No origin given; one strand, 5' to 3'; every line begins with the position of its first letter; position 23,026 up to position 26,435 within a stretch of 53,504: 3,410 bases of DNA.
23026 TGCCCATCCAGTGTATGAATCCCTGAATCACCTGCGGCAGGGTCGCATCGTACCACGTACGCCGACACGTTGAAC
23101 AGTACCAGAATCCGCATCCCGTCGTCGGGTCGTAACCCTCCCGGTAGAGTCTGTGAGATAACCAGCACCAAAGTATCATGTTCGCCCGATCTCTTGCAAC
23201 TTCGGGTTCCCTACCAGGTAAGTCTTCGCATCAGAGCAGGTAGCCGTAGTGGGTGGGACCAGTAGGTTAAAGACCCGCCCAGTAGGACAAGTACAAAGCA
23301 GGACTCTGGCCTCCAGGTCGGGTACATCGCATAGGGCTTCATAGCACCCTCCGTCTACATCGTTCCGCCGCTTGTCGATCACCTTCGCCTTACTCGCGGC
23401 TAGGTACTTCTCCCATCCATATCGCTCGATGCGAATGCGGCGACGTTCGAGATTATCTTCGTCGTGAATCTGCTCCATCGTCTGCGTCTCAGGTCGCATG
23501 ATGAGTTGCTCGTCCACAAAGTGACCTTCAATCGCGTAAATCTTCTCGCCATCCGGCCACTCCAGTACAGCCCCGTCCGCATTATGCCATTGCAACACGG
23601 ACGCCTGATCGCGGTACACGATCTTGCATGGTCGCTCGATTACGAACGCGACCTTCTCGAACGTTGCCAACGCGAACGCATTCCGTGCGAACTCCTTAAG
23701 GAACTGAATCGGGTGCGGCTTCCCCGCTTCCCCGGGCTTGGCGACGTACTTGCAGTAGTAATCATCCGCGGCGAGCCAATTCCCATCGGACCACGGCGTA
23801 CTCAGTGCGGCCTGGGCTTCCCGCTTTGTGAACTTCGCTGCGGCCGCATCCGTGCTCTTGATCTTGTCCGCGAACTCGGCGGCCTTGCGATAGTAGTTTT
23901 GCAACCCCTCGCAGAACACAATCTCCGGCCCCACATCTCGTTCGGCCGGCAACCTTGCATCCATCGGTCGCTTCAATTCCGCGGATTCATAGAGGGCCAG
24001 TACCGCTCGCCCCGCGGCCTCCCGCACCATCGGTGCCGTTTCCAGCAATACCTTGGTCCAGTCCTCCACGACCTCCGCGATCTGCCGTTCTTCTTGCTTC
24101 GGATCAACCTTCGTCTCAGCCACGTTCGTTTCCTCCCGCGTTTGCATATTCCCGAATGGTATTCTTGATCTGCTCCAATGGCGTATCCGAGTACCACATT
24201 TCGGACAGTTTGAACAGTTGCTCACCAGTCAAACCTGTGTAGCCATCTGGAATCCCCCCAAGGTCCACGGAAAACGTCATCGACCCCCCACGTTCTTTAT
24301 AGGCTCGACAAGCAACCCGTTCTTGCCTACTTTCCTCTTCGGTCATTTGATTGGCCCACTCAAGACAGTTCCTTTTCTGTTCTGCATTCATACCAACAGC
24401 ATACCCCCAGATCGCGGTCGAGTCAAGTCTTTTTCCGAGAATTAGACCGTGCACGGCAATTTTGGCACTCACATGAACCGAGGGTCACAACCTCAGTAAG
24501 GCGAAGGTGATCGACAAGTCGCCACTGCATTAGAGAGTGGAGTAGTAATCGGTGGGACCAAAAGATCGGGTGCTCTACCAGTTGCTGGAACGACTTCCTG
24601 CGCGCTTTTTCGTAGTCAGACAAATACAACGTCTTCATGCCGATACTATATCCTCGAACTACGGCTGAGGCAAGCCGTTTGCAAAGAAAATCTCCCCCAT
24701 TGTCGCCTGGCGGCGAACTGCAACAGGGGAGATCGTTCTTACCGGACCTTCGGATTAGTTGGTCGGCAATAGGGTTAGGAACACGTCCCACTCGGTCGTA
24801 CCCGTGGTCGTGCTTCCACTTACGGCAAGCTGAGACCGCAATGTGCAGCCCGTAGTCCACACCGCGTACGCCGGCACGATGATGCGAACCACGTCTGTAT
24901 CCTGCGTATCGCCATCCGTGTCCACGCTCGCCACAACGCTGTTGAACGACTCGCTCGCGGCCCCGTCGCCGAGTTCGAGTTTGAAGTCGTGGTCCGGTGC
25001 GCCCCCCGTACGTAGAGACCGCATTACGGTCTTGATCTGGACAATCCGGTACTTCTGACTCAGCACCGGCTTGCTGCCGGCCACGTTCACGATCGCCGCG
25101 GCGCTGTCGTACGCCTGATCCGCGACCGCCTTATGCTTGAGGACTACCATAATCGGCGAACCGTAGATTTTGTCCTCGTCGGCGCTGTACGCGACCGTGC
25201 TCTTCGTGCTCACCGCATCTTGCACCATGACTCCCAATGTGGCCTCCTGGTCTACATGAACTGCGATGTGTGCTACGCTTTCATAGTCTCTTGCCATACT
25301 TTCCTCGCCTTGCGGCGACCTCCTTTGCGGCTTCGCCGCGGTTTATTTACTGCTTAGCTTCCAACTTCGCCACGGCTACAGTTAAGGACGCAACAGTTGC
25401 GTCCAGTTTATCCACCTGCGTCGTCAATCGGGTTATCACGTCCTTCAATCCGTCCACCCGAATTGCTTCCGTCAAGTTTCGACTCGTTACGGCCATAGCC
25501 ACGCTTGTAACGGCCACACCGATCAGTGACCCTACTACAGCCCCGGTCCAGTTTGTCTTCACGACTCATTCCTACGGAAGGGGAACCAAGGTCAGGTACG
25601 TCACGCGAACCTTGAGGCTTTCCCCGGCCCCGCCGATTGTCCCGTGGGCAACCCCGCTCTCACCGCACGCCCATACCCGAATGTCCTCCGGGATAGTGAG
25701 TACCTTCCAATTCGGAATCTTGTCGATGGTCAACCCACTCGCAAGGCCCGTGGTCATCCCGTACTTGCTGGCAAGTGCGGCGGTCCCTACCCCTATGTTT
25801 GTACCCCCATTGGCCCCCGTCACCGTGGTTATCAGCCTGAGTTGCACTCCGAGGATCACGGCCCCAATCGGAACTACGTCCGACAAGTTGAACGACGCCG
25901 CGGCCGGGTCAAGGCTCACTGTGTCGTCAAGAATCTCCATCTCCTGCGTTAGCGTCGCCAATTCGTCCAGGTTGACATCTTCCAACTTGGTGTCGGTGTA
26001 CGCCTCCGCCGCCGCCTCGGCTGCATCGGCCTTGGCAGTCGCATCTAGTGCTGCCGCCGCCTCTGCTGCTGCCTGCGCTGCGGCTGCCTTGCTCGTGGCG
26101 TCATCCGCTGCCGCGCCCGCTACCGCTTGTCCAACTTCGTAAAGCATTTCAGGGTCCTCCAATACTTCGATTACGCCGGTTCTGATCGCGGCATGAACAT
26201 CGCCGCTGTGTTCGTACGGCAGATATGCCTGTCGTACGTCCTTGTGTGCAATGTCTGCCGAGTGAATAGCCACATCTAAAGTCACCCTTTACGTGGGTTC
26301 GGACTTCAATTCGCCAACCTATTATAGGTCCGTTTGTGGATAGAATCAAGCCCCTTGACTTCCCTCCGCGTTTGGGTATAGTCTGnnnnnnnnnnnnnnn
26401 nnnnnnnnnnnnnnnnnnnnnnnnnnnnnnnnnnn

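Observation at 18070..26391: Four genes start exactly at the predicted +1 of sigma70-type promoters (leaderless mRNAs), including the DNA polymerase and the GNAT gene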

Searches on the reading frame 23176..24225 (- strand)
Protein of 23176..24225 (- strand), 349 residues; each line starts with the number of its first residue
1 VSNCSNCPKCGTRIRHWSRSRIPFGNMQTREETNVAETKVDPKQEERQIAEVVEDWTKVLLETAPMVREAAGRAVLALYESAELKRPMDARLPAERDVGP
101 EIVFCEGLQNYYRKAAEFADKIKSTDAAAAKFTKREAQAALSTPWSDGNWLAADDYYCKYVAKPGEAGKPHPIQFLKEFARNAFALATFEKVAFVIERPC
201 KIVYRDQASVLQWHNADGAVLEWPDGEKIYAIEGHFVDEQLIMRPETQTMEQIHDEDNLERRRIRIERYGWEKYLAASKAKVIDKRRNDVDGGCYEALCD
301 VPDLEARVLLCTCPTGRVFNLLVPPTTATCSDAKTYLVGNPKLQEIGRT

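Call 9: search_protein_families(library=pfam, proteins=[window:23176-24225:-], max_evalue=0.01)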
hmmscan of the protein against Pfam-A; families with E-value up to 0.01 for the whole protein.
window:23176-24225:- (349 aa): 1 family
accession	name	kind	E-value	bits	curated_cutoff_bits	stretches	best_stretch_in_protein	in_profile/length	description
PF20530.3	DUF6745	-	7.2e-21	74.9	27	1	170-336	26-191/206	Domain of unknown function (DUF6745)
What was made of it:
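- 23176..24123 (-): DUF6745 gene (315 aa, GTG start). It is SD-led (GGGAGG at 24137-24132) and overlaps the stop of gene #3 (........). It is the second cistron of the P3 unit. Pfam PF20530 (call 9).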

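Call 66: find_homologous_proteins(query=window:23176-24123:-, max_evalue=1e-8)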
Query window:23176-24123:- (315 aa): 30 proteins with E <= 1e-8 among 3912 candidates.
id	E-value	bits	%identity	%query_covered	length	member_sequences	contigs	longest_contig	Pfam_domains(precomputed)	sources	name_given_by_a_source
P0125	1.3e-211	719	100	100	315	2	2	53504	PF20530.4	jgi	-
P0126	3.5e-189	646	89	100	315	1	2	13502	PF20530.4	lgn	-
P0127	1.2e-186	637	89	98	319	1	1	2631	PF20530.4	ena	-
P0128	2.2e-186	636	89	100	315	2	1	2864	PF20530.4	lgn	-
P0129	1.6e-177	607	84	99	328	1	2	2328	PF20530.4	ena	-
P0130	1.2e-173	595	84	98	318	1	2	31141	PF20530.4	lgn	-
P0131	1.5e-147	509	70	99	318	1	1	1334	PF20530.4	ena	-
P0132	1.6e-144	499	69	100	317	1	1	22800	PF20530.4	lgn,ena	-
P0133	3.2e-144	498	70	98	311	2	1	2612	PF20530.4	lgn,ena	-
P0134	6.3e-141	487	69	99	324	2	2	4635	PF20530.4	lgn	-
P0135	7.4e-137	474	66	99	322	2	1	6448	PF20530.4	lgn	-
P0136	8.8e-133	460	67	99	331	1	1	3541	PF20530.4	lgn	-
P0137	3.0e-47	179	42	70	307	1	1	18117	PF20530.4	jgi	jgi:hypothetical protein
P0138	7.7e-32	129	41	58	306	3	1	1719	PF20530.4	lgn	-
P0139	9.9e-31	125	41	60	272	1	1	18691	PF20530.4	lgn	-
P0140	1.8e-28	118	51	43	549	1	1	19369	PF20530.4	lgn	-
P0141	2.4e-28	117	39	61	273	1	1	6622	PF20530.4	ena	-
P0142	1.3e-26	112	48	43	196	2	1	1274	PF20530.4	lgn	-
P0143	1.5e-26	111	44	50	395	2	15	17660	PF20530.4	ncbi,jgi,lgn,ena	-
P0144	3.2e-26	110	44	50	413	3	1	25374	PF20530.4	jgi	-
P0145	3.5e-26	110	43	50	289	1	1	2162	PF20530.4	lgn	-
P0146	7.2e-26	109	41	60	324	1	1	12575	PF20530.4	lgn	-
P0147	9.0e-26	109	41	52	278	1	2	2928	PF20530.4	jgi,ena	jgi:hypothetical protein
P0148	4.0e-25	107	35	64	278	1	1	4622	PF20530.4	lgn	-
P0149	1.0e-24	105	41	51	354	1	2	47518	PF20530.4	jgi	jgi:hypothetical protein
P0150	2.3e-24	104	44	43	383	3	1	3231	PF20530.4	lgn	-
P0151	6.8e-24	103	42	48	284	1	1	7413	PF20530.4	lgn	-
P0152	1.3e-23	102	39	47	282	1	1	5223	PF20530.4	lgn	-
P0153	2.6e-23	101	38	61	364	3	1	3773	PF20530.4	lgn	-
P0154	4.8e-15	74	40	43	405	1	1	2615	PF20530.4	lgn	-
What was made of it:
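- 23176..24123 (-): JGI's own call is 315 aa (call 66).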

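Call 67: find_encoding_contigs(protein=P0128, flank=4000, max_places=2)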
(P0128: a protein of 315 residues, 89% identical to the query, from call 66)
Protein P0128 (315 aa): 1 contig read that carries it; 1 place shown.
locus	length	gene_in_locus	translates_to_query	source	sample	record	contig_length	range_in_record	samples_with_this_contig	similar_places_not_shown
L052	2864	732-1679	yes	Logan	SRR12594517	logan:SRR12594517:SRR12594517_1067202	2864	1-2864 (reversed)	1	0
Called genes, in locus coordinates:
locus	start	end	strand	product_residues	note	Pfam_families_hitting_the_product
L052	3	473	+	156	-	?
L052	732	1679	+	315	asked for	PF20530:DUF6745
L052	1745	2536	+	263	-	-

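Call 68: find_encoding_contigs(protein=P0127, flank=4000, max_places=2)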
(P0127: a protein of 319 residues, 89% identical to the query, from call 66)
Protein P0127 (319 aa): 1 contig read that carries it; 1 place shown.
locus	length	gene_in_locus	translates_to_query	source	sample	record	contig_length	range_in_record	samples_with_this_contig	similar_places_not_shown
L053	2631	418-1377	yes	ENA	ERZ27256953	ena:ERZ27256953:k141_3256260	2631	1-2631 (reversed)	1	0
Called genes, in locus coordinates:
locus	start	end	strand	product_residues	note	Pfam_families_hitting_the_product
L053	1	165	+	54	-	?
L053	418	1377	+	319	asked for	PF20530:DUF6745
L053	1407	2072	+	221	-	-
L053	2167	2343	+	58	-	-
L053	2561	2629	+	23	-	?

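Call 78: find_encoding_contigs(protein=P0125, flank=10000, max_places=2)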
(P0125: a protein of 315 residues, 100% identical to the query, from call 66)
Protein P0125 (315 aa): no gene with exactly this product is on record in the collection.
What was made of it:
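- Tried and rejected: The look-up of the window's own DUF6745 protein, meant to recover independent gene calls, was not on record (call 78).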

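Call 81: find_related_loci(query=window:23176-24123:-, collection=viral_contigs, flank=3000)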
Query window:23176-24123:- (315 aa) in viral_contigs; peptide patterns used: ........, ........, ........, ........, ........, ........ (x = any residue, [..] = any of these).
1 stretches matched a pattern, but none encodes a relative of the query by tblastn (E <= 1e-3).
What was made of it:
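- Tried and rejected: The viral-contig scan with DUF6745 found nothing (call 81).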

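Call 82: find_encoding_contigs(protein=P0135, flank=5000, max_places=2)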
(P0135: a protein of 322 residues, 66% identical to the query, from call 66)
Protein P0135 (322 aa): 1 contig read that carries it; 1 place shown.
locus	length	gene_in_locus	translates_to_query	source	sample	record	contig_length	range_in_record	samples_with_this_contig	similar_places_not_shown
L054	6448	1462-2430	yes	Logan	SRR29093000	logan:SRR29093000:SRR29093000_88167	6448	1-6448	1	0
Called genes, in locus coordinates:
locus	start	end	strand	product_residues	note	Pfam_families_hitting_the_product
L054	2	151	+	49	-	?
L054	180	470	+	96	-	-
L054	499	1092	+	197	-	-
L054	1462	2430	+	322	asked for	PF20530:DUF6745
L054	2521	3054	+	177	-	-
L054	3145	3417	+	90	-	-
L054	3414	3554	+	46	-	-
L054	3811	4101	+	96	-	-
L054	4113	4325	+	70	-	-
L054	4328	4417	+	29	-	-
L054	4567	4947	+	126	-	-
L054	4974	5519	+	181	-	PF23802:DUF7178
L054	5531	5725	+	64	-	-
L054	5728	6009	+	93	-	-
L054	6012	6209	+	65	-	-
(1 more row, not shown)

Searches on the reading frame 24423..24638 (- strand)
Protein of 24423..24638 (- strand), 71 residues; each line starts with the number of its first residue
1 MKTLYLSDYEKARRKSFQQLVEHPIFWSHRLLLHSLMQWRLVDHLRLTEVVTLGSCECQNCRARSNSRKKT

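Call 9: search_protein_families(library=pfam, proteins=[window:24423-24638:-], max_evalue=0.01)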
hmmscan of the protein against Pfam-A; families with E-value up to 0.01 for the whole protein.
window:24423-24638:- (71 aa): 0 families

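Call 77: search_protein_representatives(protein=window:24423-24638:-)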
Query: 71 residues. Proteins with E-value up to 0.001 (for the whole library): 0; up to 1e-10: 0; up to 1e-30: 0. The best 0 are listed.
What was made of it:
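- On Bacterial leaderless (TA-led) genes / leaderless mRNAs: This is not verifiable for gene #2 itself, which has no homologue (call 77).
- Tried and rejected: Gene #2 was searched against 1.84 billion representative proteins with no hit (call 77).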

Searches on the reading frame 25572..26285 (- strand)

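Call 9: search_protein_families(library=pfam, proteins=[window:25572-26285:-], max_evalue=0.01)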
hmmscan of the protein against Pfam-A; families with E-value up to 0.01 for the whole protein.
window:25572-26285:- (237 aa): 1 family
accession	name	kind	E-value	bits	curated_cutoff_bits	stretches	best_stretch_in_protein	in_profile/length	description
PF10103.15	Zincin_2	-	0.007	16.1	25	1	58-177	19-125/344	Zincin-like metallopeptidase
